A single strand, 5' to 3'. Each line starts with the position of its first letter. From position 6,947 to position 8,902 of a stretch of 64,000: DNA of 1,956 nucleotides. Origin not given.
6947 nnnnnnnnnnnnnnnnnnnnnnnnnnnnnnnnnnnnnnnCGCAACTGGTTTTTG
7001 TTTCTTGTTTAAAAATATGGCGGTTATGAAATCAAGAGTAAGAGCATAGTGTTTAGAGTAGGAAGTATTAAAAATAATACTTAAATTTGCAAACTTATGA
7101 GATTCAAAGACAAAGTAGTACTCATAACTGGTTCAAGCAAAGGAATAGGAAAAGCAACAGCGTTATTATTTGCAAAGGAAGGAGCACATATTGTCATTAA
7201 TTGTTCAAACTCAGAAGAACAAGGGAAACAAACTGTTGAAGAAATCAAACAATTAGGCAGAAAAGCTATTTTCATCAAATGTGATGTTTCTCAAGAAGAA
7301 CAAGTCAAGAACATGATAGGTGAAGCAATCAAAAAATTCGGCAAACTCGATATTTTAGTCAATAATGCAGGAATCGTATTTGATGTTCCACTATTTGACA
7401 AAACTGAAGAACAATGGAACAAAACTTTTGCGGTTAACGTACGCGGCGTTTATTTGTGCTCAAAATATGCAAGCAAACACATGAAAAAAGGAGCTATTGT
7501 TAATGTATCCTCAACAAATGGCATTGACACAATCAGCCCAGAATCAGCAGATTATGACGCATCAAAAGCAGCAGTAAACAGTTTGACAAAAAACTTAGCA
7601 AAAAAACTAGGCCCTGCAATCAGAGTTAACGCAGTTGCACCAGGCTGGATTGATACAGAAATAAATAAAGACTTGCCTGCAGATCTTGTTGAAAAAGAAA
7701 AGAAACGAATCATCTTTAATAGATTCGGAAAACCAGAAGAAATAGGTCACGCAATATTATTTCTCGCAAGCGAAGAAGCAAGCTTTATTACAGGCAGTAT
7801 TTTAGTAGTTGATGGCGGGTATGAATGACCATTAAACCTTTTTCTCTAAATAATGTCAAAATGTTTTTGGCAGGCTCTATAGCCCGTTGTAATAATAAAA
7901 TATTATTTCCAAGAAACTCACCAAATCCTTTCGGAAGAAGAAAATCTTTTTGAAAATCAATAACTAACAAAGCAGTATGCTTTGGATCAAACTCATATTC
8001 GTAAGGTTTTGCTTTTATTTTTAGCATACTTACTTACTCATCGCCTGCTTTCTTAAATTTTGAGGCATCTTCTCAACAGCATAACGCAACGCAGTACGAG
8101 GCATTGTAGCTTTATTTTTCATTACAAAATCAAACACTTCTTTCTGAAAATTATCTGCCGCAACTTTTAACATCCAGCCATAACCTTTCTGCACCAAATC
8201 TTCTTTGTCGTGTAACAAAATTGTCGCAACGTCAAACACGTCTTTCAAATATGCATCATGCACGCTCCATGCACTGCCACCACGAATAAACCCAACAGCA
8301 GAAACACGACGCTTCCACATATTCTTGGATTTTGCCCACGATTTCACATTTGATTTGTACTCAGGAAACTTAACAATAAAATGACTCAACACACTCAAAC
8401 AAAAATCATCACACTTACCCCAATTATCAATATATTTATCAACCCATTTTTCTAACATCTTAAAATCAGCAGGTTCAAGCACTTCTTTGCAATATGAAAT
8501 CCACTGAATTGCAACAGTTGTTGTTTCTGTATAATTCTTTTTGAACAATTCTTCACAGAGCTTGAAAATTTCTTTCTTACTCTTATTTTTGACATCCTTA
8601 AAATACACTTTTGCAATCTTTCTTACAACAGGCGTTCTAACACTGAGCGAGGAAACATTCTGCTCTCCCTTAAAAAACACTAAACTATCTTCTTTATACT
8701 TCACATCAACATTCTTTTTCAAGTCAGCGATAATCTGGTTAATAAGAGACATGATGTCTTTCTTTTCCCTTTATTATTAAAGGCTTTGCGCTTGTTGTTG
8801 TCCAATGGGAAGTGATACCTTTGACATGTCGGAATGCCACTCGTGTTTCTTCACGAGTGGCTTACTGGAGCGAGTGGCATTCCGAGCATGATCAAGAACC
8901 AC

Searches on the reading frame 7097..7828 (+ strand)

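Call 21: search_protein_families(library=pfam, max_evalue=0.00001, proteins=[window:7097-7828:+])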
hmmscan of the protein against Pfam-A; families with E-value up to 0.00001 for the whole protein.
window:7097-7828:+ (243 aa): 5 families
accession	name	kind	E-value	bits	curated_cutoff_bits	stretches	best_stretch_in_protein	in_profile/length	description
PF13561.12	adh_short_C2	-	4.4e-71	239.6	27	1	14-242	5-235/236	Enoyl-(Acyl carrier protein) reductase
PF00106.31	adh_short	-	1.1e-59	201.7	26.6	1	6-195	1-192/195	short chain dehydrogenase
PF08659.16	KR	-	1.1e-20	74.7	22.6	1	8-178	3-174/180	KR domain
PF01370.27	Epimerase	-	5.6e-06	26.4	20.9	1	8-171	1-160/240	NAD dependent epimerase/dehydratase family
PF23441.1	SDR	-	8.3e-06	25.8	27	0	7-241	9-254/258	SDR-like rossmann domain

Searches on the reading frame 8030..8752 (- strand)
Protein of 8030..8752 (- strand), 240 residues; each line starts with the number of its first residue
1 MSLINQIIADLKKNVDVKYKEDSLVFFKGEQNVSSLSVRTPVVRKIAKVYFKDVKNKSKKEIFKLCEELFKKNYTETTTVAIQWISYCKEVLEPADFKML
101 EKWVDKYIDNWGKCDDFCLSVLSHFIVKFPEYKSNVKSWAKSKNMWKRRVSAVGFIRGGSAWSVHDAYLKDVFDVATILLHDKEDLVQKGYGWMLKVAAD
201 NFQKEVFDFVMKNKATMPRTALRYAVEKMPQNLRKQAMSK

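Call 21: search_protein_families(library=pfam, max_evalue=0.00001, proteins=[window:8030-8752:-])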
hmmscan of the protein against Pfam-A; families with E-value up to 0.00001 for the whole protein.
window:8030-8752:- (240 aa): 1 family
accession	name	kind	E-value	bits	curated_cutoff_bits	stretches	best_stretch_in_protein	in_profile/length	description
PF08713.17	DNA_alkylation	-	2.2e-52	178.3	21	1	7-229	1-213/213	DNA alkylation repair enzyme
